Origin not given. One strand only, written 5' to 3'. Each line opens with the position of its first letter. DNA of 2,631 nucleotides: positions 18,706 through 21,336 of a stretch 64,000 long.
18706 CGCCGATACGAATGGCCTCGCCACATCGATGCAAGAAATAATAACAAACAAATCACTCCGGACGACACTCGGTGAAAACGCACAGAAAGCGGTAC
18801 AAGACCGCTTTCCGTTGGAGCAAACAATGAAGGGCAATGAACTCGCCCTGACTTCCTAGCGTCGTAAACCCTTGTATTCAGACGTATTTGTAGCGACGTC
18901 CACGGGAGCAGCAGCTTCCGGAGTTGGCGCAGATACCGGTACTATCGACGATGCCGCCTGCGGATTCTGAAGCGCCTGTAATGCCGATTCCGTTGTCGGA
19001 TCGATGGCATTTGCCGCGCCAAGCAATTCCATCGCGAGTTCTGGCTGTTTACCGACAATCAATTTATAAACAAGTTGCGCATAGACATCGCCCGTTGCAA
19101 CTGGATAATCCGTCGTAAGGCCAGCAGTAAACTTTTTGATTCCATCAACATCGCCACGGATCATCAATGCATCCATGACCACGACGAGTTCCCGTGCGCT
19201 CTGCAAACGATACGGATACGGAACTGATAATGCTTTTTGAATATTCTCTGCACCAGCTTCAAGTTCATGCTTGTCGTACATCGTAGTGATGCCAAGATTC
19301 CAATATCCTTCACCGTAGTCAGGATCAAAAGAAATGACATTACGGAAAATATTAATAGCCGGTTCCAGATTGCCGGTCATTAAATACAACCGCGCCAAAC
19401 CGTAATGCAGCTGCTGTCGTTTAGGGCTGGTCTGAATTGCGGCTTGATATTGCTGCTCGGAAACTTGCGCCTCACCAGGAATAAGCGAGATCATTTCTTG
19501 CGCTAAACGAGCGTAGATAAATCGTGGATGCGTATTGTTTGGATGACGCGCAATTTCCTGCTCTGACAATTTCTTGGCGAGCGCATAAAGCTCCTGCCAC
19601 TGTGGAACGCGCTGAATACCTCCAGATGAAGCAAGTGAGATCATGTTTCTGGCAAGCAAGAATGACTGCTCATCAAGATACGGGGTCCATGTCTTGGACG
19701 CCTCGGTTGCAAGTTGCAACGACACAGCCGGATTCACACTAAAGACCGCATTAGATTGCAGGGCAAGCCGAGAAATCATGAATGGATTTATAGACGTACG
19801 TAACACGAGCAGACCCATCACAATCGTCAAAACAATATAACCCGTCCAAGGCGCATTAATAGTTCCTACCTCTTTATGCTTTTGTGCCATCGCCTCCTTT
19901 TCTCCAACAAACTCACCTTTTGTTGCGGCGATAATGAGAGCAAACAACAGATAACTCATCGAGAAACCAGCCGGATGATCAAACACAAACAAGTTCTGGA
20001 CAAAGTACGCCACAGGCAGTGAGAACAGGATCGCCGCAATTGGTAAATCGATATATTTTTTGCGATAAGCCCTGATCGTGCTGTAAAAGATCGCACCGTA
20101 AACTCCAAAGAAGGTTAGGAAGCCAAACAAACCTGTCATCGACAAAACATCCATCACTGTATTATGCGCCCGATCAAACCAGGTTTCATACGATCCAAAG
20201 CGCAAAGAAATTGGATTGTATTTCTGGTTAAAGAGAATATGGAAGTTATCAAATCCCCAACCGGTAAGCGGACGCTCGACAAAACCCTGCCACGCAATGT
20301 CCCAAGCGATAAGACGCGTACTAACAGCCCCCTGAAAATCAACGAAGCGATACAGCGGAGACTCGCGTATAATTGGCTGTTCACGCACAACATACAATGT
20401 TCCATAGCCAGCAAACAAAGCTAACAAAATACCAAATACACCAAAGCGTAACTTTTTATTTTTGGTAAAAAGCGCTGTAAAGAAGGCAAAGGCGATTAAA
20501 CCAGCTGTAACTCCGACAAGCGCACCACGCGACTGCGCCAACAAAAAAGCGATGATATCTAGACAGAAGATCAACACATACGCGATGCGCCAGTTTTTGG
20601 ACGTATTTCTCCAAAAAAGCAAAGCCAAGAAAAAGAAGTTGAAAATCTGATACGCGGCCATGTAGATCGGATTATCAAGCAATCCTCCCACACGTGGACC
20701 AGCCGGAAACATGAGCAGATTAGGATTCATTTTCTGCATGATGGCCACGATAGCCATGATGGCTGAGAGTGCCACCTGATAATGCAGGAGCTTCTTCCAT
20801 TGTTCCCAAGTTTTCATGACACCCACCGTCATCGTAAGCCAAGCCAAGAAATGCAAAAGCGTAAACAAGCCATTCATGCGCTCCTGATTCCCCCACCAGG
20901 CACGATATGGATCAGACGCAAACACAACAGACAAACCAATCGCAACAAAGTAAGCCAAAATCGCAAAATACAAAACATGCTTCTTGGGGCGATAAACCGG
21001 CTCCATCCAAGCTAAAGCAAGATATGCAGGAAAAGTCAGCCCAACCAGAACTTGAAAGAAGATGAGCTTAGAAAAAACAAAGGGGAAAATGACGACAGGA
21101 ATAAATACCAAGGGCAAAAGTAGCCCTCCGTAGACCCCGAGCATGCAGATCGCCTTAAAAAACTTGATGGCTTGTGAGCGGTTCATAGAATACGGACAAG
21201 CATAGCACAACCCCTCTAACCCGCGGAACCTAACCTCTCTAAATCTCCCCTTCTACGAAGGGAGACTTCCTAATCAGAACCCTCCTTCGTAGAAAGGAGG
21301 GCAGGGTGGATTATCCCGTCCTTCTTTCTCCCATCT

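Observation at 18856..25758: Candidate surface-layer protein O-glycosylation system: Wzy_C+TPR membrane enzyme next to a 1290-aa S/T-rich secreted protein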

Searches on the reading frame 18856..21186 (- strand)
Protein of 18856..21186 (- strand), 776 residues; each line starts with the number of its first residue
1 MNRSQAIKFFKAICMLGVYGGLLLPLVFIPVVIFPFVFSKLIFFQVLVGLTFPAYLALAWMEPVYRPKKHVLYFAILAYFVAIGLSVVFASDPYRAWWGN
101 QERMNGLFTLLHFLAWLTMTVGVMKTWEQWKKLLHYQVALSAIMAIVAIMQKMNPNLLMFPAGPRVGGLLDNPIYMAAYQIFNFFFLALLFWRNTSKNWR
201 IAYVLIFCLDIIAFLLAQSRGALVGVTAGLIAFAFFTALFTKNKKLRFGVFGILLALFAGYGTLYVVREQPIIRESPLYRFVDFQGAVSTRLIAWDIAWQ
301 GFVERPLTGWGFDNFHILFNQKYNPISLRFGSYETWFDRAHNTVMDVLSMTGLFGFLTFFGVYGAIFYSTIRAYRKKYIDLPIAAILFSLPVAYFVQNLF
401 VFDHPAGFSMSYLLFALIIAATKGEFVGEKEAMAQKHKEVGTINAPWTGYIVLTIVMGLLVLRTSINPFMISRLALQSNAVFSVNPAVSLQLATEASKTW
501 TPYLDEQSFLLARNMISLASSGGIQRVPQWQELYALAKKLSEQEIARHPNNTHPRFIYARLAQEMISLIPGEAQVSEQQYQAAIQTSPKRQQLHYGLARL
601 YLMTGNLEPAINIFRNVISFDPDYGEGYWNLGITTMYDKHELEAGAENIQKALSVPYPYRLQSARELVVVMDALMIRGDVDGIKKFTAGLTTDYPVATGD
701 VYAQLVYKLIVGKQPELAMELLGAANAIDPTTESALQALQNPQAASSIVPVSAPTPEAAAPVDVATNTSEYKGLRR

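Call 4: search_protein_families(library=pfam, proteins=[window:18856-21186:-], max_evalue=0.01)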
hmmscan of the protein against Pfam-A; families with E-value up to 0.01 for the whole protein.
window:18856-21186:- (776 aa): 10 families
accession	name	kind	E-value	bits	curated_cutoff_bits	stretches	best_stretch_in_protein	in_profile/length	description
PF04932.20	Wzy_C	-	4e-17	62.8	31.7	1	207-360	3-149/149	O-Antigen ligase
PF14559.12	TPR_19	-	2.3e-09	37.8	25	1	577-630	11-63/68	Tetratricopeptide repeat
PF13414.12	TPR_11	-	2.2e-06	27.7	26.8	1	604-633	7-36/42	TPR repeat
PF13428.12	TPR_14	-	0.00017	22.4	23.5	0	593-632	3-42/44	Tetratricopeptide repeat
PF13431.12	TPR_17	-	0.0015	19.1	24.4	0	580-608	2-30/34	Tetratricopeptide repeat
PF24575.1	TPR_Slam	-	0.0022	18.8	35.2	1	540-644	3-100/104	Surface lipoprotein assembly modifier, N-terminal TPR repeats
PF07719.23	TPR_2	-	0.0022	18.4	27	0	593-624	3-34/34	Tetratricopeptide repeat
PF00515.34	TPR_1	-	0.0074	16.5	27.8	0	593-624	3-34/34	Tetratricopeptide repeat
PF13181.12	TPR_8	-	0.0084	16.7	25.7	0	592-624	2-34/34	Tetratricopeptide repeat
PF13432.12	TPR_16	-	0.0099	16.8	32.7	0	574-618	14-58/65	Tetratricopeptide repeat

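Call 5: search_protein_families(library=ncbifam, proteins=[window:18856-21186:-], max_evalue=0.01)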
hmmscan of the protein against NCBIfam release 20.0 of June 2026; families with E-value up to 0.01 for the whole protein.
window:18856-21186:- (776 aa): 6 families
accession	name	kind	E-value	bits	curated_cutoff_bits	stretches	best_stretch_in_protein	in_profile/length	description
NF033920.0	C39_PA2778_fam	equivalog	1.9e-05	24.2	150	1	561-654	159-252/255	PA2778 family cysteine peptidase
TIGR02521.1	type_IV_pilW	equivalog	5.7e-05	22.8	154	1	571-662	45-134/234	type IV pilus biogenesis/stability protein PilW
TIGR02917.1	PEP_TPR_lipo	equivalog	0.00011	20.2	312.2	1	554-633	496-575/899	XrtA/PEP-CTERM system TPR-repeat protein PrsT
NF008756.0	PRK11788.1-4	equivalog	0.00071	18.7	474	1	525-628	152-251/389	lipopolysaccharide assembly protein LapB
NF052304.1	CdsG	equivalog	0.0051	17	170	1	571-653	22-104/133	CdsG family type III secretion system protein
NF040959.1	MamA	equivalog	0.0054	16.2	200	0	580-641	128-190/204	magnetosome protein MamA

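Call 10: find_homologous_proteins(query=window:18856-21186:-, max_evalue=0.00001)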
Query window:18856-21186:- (776 aa): 378 proteins with E <= 0.00001 among 8000 candidates; the best 120 are listed.
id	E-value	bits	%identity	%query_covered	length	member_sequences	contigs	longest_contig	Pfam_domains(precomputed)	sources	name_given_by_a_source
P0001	0.0e+0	1716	100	98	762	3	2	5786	PF14559.13,PF13414.13,PF04932.21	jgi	-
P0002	0.0e+0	1486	83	100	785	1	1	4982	PF14559.13,PF13414.13,PF04932.21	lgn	-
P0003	0.0e+0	1428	82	95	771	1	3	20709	PF14559.13,PF13414.13,PF04932.21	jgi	jgi:O-antigen ligase/tetratricopeptide (TPR) repeat protein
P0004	0.0e+0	1424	82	95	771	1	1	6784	PF14559.13,PF04932.21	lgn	-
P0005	0.0e+0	1417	81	97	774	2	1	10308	PF04932.21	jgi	jgi:O-antigen ligase/tetratricopeptide (TPR) repeat protein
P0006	0.0e+0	1410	78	100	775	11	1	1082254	PF14559.13,PF04932.21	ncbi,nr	ncbi:O-antigen ligase family protein [Candidatus Uhrbacteria bacterium]|nr:MAG: O-antigen ligase fam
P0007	0.0e+0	1382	77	100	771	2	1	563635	PF14559.13,PF13414.13,PF04932.21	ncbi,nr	ncbi:O-antigen ligase family protein [Candidatus Uhrbacteria bacterium]|nr:O-antigen ligase family p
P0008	0.0e+0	1367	77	100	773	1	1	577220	PF14559.13,PF13414.13,PF04932.21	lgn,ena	-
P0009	0.0e+0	1336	78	95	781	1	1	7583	PF14559.13,PF04932.21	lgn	-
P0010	0.0e+0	1319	74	100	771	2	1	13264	PF14559.13,PF04932.21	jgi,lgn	-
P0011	0.0e+0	1298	72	100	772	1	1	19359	PF14559.13,PF13414.13,PF04932.21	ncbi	-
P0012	0.0e+0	1288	72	100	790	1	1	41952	PF14559.13,PF13414.13,PF04932.21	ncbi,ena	-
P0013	0.0e+0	1121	63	100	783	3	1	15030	PF14559.13,PF13414.13,PF04932.21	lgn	-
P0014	0.0e+0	1099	62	100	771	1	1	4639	PF14559.13,PF13414.13,PF13428.13,PF13181.13,PF07719.24,PF04932.21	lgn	-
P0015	0.0e+0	1099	64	100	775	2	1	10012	PF14559.13,PF13414.13,PF00515.35,PF13432.13,PF07719.24,PF04932.21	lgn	-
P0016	0.0e+0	1088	64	100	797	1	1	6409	PF14559.13,PF13431.13,PF13414.13,PF00515.35,PF13432.13,PF07719.24,PF04932.21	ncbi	-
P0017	0.0e+0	1080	64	95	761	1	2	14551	PF14559.13,PF04932.21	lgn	-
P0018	0.0e+0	1079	62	100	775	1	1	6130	PF14559.13,PF13432.13,PF07719.24,PF04932.21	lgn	-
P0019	0.0e+0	1079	62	100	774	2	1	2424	PF14559.13,PF13414.13,PF13432.13,PF04932.21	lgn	-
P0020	0.0e+0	1079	63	100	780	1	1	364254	PF14559.13,PF13431.13,PF13432.13,PF04932.21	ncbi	-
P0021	0.0e+0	1078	62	98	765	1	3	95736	PF14559.13,PF13414.13,PF13181.13,PF04932.21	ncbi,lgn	-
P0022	0.0e+0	1077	63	100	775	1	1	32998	PF14559.13,PF13414.13,PF13432.13,PF07719.24,PF04932.21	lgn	-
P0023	0.0e+0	1077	63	100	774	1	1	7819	PF14559.13,PF13414.13,PF13432.13,PF04932.21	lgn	-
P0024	0.0e+0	1073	64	96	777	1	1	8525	PF14559.13,PF13431.13,PF13414.13,PF13432.13,PF04932.21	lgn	-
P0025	0.0e+0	1069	62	100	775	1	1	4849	PF14559.13,PF13414.13,PF13432.13,PF07719.24,PF04932.21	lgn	-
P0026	0.0e+0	1064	63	97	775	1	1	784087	PF14559.13,PF13414.13,PF13432.13,PF04932.21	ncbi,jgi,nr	ncbi:O-antigen ligase family protein [Patescibacteria group bacterium]|jgi:O-antigen ligase|nr:O-ant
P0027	0.0e+0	1061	62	98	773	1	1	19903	PF14559.13,PF13431.13,PF04932.21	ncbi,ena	-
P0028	0.0e+0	1042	62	94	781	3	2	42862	PF14559.13,PF13414.13,PF04932.21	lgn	-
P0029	0.0e+0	1041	61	96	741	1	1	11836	PF14559.13,PF13431.13,PF04932.21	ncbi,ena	-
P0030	0.0e+0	1040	62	97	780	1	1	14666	PF14559.13,PF13414.13,PF13432.13,PF04932.21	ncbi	-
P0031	0.0e+0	1037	61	95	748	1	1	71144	PF14559.13,PF04932.21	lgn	-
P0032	0.0e+0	1013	61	94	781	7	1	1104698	PF14559.13,PF13414.13,PF04932.21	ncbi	-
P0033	7.8e-298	1008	60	95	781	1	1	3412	PF14559.13,PF13431.13,PF00515.35,PF13432.13,PF07719.24,PF04932.21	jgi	jgi:O-antigen ligase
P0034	4.2e-297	1006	60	96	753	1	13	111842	PF14559.13,PF04932.21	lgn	-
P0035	3.1e-296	1003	59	100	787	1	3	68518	PF14559.13,PF04932.21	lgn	-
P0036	6.6e-296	1002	59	100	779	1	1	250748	PF14559.13,PF13431.13,PF04932.21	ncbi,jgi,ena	ncbi:MAG: O-antigen ligase family protein [Candidatus Uhrbacteria bacterium]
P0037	1.1e-295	1001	60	96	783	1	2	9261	PF04932.21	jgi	jgi:O-antigen ligase/tetratricopeptide (TPR) repeat protein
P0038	3.5e-294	996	59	96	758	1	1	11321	PF14559.13,PF13431.13,PF13432.13,PF13181.13,PF07719.24,PF04932.21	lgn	-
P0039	3.9e-294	996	58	99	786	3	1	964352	PF14559.13,PF00515.35,PF13432.13,PF07719.24,PF04932.21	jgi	jgi:O-antigen ligase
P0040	8.0e-294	995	64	89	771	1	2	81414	PF14559.13,PF04932.21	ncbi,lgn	-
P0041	1.5e-292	991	58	98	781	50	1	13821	PF04932.21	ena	-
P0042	3.5e-288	976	75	73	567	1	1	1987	PF14559.13,PF04932.21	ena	-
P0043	1.1e-283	961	58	96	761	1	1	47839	PF14559.13,PF04932.21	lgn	-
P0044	4.1e-283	959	57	95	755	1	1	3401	PF04932.21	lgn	-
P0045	5.0e-277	939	56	100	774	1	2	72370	PF04932.21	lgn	-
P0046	6.7e-277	939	57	92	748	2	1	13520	PF04932.21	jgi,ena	-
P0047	4.0e-274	930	55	94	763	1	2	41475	PF04932.21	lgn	-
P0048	2.6e-272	924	71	74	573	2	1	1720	PF04932.21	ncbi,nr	ncbi:MAG: O-antigen ligase family protein, partial [Candidatus Uhrbacteria bacterium]|nr:O-antigen l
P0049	1.4e-271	921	54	100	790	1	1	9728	PF04932.21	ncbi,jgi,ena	-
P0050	3.3e-270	917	54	100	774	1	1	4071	PF13414.13,PF00515.35,PF04932.21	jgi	jgi:O-antigen ligase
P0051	7.6e-270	916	61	86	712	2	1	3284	PF14559.13,PF13431.13,PF13432.13,PF04932.21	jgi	jgi:O-antigen ligase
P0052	1.7e-269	914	58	92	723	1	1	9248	PF04932.21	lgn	-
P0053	7.5e-268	909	55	98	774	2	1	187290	PF14559.13,PF13431.13,PF04932.21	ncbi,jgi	ncbi:MAG: O-antigen ligase family protein [Patescibacteria group bacterium]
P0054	1.4e-267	908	56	95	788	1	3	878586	PF14559.13,PF04932.21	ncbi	-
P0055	2.0e-267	907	53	100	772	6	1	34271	PF13181.13,PF04932.21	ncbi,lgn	-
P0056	2.1e-267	907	54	99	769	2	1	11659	PF04932.21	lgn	-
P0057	3.1e-267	907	53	100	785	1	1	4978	PF04932.21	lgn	-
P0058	9.2e-267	905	55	97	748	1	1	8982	PF13432.13,PF04932.21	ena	-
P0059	5.8e-266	903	54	98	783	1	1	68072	PF04932.21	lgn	-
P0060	5.2e-265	900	54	97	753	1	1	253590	PF14559.13,PF13431.13,PF04932.21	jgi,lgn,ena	-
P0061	1.0e-264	899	57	92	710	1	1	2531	PF14559.13,PF13414.13,PF00515.35,PF13432.13,PF04932.21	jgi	jgi:O-antigen ligase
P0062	1.2e-263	895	53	100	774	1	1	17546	PF04932.21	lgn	-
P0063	2.1e-263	894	53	100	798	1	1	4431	PF04932.21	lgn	-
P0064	6.0e-263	893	54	99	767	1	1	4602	PF04932.21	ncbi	-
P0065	7.8e-263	892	54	96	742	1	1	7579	PF04932.21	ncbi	-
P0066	8.7e-262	889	54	95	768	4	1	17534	PF14559.13,PF13432.13,PF04932.21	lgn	-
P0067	2.7e-261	887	53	96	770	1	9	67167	PF14559.13,PF04932.21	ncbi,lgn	-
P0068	2.8e-261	887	53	99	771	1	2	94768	PF04932.21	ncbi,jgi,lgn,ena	-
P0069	1.2e-260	885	53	95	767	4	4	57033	PF04932.21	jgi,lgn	jgi:O-antigen ligase/tetratricopeptide (TPR) repeat protein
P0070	2.9e-260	884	53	98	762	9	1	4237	PF14559.13,PF04932.21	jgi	jgi:O-antigen ligase/tetratricopeptide (TPR) repeat protein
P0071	4.1e-258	877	60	83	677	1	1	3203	PF14559.13,PF13414.13,PF04932.21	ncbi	-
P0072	7.1e-257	873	55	91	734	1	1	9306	PF14559.13,PF04932.21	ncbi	-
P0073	2.1e-256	871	54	100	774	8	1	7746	PF14559.13,PF04932.21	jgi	jgi:O-antigen ligase/tetratricopeptide (TPR) repeat protein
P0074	5.6e-256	870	52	100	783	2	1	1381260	PF14559.13,PF04932.21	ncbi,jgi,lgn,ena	ncbi:MAG: O-antigen ligase family protein [Patescibacteria group bacterium]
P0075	1.4e-254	865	53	96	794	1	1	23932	PF04932.21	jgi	jgi:O-antigen ligase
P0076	2.1e-254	864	52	100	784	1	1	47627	PF14559.13,PF04932.21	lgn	-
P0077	2.2e-254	864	54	92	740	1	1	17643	PF04932.21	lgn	-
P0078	7.5e-254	863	52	99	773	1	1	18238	PF04932.21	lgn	-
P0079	6.6e-253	859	52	96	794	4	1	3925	PF14559.13,PF13414.13,PF04932.21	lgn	-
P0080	1.1e-252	859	50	100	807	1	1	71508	PF13431.13,PF04932.21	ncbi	-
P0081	3.9e-252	857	50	100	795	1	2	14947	PF13431.13,PF13181.13,PF07719.24,PF04932.21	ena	-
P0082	4.1e-252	857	52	98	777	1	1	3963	PF04932.21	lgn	-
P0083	2.0e-251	855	51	97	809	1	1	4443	PF21033.5,PF13181.13,PF04932.21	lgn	-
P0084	9.9e-251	852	54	96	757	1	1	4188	PF04932.21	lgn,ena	-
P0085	1.4e-250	852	54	95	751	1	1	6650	PF04932.21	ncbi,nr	ncbi:MAG TPA: O-antigen ligase family protein [Patescibacteria group bacterium]|nr:O-antigen ligase 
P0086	4.6e-250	850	52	100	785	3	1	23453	PF14559.13,PF13432.13,PF04932.21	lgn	-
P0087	7.1e-250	849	52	95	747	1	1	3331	PF13181.13,PF04932.21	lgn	-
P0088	9.3e-250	849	50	98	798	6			PF04932.21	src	-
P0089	1.6e-249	848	51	98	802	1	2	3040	PF13181.13,PF04932.21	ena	-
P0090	2.2e-249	848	52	96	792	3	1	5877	PF14559.13,PF04932.21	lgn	-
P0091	3.0e-249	847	52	98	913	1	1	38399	PF04932.21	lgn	-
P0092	3.7e-249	847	50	100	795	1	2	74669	PF13431.13,PF13181.13,PF07719.24,PF04932.21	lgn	-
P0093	9.5e-249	846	54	95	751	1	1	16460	PF13431.13,PF00515.35,PF04932.21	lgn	-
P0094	2.5e-248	844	52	96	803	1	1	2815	PF04932.21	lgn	-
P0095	4.1e-248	844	52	98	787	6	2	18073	PF04932.21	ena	-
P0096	5.1e-248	843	53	92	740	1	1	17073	PF04932.21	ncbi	-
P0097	5.7e-247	840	50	100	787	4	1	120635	PF04932.21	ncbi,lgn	-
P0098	5.8e-247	840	50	99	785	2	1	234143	PF04932.21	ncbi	ncbi:MAG: O-antigen ligase family protein [Patescibacteria group bacterium]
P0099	1.2e-246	839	52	100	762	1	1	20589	PF04932.21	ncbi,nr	ncbi:MAG: O-antigen ligase family protein [bacterium]|nr:O-antigen ligase family protein [bacterium]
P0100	2.9e-246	838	52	96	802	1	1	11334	PF04932.21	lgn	-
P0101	4.0e-246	837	52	100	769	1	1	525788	PF14559.13,PF04932.21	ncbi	-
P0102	5.1e-246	837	50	98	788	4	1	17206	PF14559.13,PF13431.13,PF04932.21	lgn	-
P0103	1.3e-245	835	51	96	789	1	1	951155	PF04932.21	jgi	jgi:O-antigen ligase/tetratricopeptide (TPR) repeat protein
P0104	2.4e-245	835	51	96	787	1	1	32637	PF04932.21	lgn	-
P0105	9.7e-245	832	49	100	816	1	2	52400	PF14559.13,PF13431.13,PF04932.21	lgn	-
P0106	2.2e-244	831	51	96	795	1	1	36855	PF04932.21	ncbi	ncbi:MAG: O-antigen ligase family protein [Patescibacteria group bacterium]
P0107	2.3e-244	831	52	95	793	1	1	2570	PF14559.13,PF13431.13,PF00515.35,PF13424.13,PF13428.13,PF13181.13,PF04932.21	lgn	-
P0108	5.6e-244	830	51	99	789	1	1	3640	PF14559.13,PF04932.21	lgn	-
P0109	8.7e-244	829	52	95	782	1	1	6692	PF14559.13,PF13432.13,PF04932.21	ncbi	ncbi:MAG: O-antigen ligase family protein [Patescibacteria group bacterium]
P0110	9.2e-244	829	50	99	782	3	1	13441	PF14559.13,PF04932.21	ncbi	ncbi:MAG: O-antigen ligase family protein [Patescibacteria group bacterium]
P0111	9.3e-244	829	51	96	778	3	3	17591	PF04932.21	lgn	-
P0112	9.7e-244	829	50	96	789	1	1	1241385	PF04932.21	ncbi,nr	ncbi:MAG: O-antigen ligase [Patescibacteria group bacterium]|nr:O-antigen ligase [Patescibacteria gr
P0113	1.2e-243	829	52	96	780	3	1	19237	PF04932.21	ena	-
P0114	1.6e-243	828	50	99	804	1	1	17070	PF04932.21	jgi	jgi:O-antigen ligase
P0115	3.2e-243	827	52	96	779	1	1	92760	PF04932.21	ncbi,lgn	-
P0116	7.6e-243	826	50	100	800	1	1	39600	PF04932.21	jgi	jgi:O-antigen ligase/tetratricopeptide (TPR) repeat protein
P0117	2.1e-242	825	51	96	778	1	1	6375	PF04932.21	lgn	-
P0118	5.8e-242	823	50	95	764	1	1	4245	PF04932.21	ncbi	-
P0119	6.2e-242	823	52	96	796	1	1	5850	PF04932.21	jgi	jgi:O-antigen ligase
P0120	7.9e-242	823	50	97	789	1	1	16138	PF13431.13,PF13414.13,PF00515.35,PF13432.13,PF13181.13,PF07719.24,PF04932.21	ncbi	-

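Call 12: find_encoding_contigs(protein=P0006, flank=10000, max_places=2)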
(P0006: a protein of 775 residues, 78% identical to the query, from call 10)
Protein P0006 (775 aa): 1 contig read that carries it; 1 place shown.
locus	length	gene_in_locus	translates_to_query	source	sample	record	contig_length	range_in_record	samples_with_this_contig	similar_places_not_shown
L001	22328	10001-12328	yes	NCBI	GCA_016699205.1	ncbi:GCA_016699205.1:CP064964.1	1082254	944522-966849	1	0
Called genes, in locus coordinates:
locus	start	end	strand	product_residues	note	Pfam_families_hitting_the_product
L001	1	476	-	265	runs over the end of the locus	PF05175:MTS (weak), PF13489:Methyltransf_23, PF13847:Methyltransf_31, PF08241:Methyltransf_11, PF08242:Methyltransf_12, PF13649:Methyltransf_25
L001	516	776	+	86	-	-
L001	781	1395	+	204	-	PF01209:Ubie_methyltran, PF13847:Methyltransf_31, PF13649:Methyltransf_25, PF08241:Methyltransf_11, PF08242:Methyltransf_12 (weak)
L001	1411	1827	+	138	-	-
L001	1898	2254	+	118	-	PF02021:UPF0102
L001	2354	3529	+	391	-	PF13439:Glyco_transf_4, PF13579:Glyco_trans_4_4, PF00534:Glycos_transf_1, PF13692:Glyco_trans_1_4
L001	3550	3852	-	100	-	PF12728:HTH_17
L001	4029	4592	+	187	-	PF04542:Sigma70_r2, PF08281:Sigma70_r4_2, PF04545:Sigma70_r4 (weak)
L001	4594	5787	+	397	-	PF18915:DUF5667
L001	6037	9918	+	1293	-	-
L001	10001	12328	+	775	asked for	PF04932:Wzy_C, PF14559:TPR_19 (faint)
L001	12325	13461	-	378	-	PF13477:Glyco_trans_4_2, PF13439:Glyco_transf_4, PF13579:Glyco_trans_4_4, PF00534:Glycos_transf_1, PF13692:Glyco_trans_1_4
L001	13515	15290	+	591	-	PF13522:GATase_6, PF13537:GATase_7, PF00733:Asn_synthase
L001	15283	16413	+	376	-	PF13439:Glyco_transf_4, PF13579:Glyco_trans_4_4 (weak), PF20706:GT4-conflict (weak), PF00534:Glycos_transf_1, PF13692:Glyco_trans_1_4, PF13524:Glyco_trans_1_2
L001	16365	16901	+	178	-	PF13489:Methyltransf_23, PF13847:Methyltransf_31, PF08241:Methyltransf_11, PF08242:Methyltransf_12, PF13649:Methyltransf_25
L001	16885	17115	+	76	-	-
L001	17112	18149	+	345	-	PF13439:Glyco_transf_4, PF13579:Glyco_trans_4_4, PF20706:GT4-conflict (weak), PF00534:Glycos_transf_1, PF13692:Glyco_trans_1_4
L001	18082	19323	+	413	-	PF13439:Glyco_transf_4, PF13579:Glyco_trans_4_4, PF00534:Glycos_transf_1, PF13692:Glyco_trans_1_4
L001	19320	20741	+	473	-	PF13231:PMT_2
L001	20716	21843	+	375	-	PF13439:Glyco_transf_4, PF13579:Glyco_trans_4_4, PF00534:Glycos_transf_1, PF13692:Glyco_trans_1_4, PF13524:Glyco_trans_1_2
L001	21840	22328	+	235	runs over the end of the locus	PF00535:Glycos_transf_2, PF13641:Glyco_tranf_2_3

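Call 13: find_encoding_contigs(protein=P0026, flank=10000, max_places=2)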
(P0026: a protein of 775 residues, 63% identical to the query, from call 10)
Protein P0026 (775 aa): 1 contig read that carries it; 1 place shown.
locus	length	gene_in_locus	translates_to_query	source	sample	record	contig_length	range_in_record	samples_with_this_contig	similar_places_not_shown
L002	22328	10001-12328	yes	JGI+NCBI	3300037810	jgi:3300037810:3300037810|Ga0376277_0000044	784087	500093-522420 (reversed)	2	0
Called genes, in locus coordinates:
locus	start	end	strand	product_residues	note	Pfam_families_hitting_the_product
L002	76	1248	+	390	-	PF13439:Glyco_transf_4, PF13579:Glyco_trans_4_4, PF00534:Glycos_transf_1, PF13692:Glyco_trans_1_4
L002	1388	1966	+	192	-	PF04542:Sigma70_r2, PF08281:Sigma70_r4_2, PF04545:Sigma70_r4 (weak)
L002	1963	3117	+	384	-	PF18915:DUF5667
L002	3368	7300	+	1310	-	-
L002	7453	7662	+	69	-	-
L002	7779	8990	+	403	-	-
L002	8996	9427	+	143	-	PF14137:DUF4304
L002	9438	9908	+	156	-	PF05117:DUF695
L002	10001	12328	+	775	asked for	PF04932:Wzy_C, PF13414:TPR_11 (faint), PF13432:TPR_16 (weak), PF14559:TPR_19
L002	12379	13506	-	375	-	PF13477:Glyco_trans_4_2, PF13439:Glyco_transf_4, PF13579:Glyco_trans_4_4, PF00534:Glycos_transf_1, PF13692:Glyco_trans_1_4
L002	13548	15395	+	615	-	PF13522:GATase_6, PF13537:GATase_7, PF12481:DUF3700 (weak), PF00733:Asn_synthase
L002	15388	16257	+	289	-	PF01073:3Beta_HSD, PF01370:Epimerase, PF02719:Polysacc_synt_2, PF07993:NAD_binding_4 (faint), PF16363:GDP_Man_Dehyd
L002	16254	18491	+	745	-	PF13439:Glyco_transf_4, PF13579:Glyco_trans_4_4, PF00534:Glycos_transf_1, PF13524:Glyco_trans_1_2, PF13692:Glyco_trans_1_4, PF13439:Glyco_transf_4, PF13579:Glyco_trans_4_4, PF00534:Glycos_transf_1, +2 more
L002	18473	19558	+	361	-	PF13439:Glyco_transf_4, PF13579:Glyco_trans_4_4, PF20706:GT4-conflict, PF00534:Glycos_transf_1, PF13692:Glyco_trans_1_4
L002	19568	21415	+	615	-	PF13522:GATase_6, PF13537:GATase_7, PF00733:Asn_synthase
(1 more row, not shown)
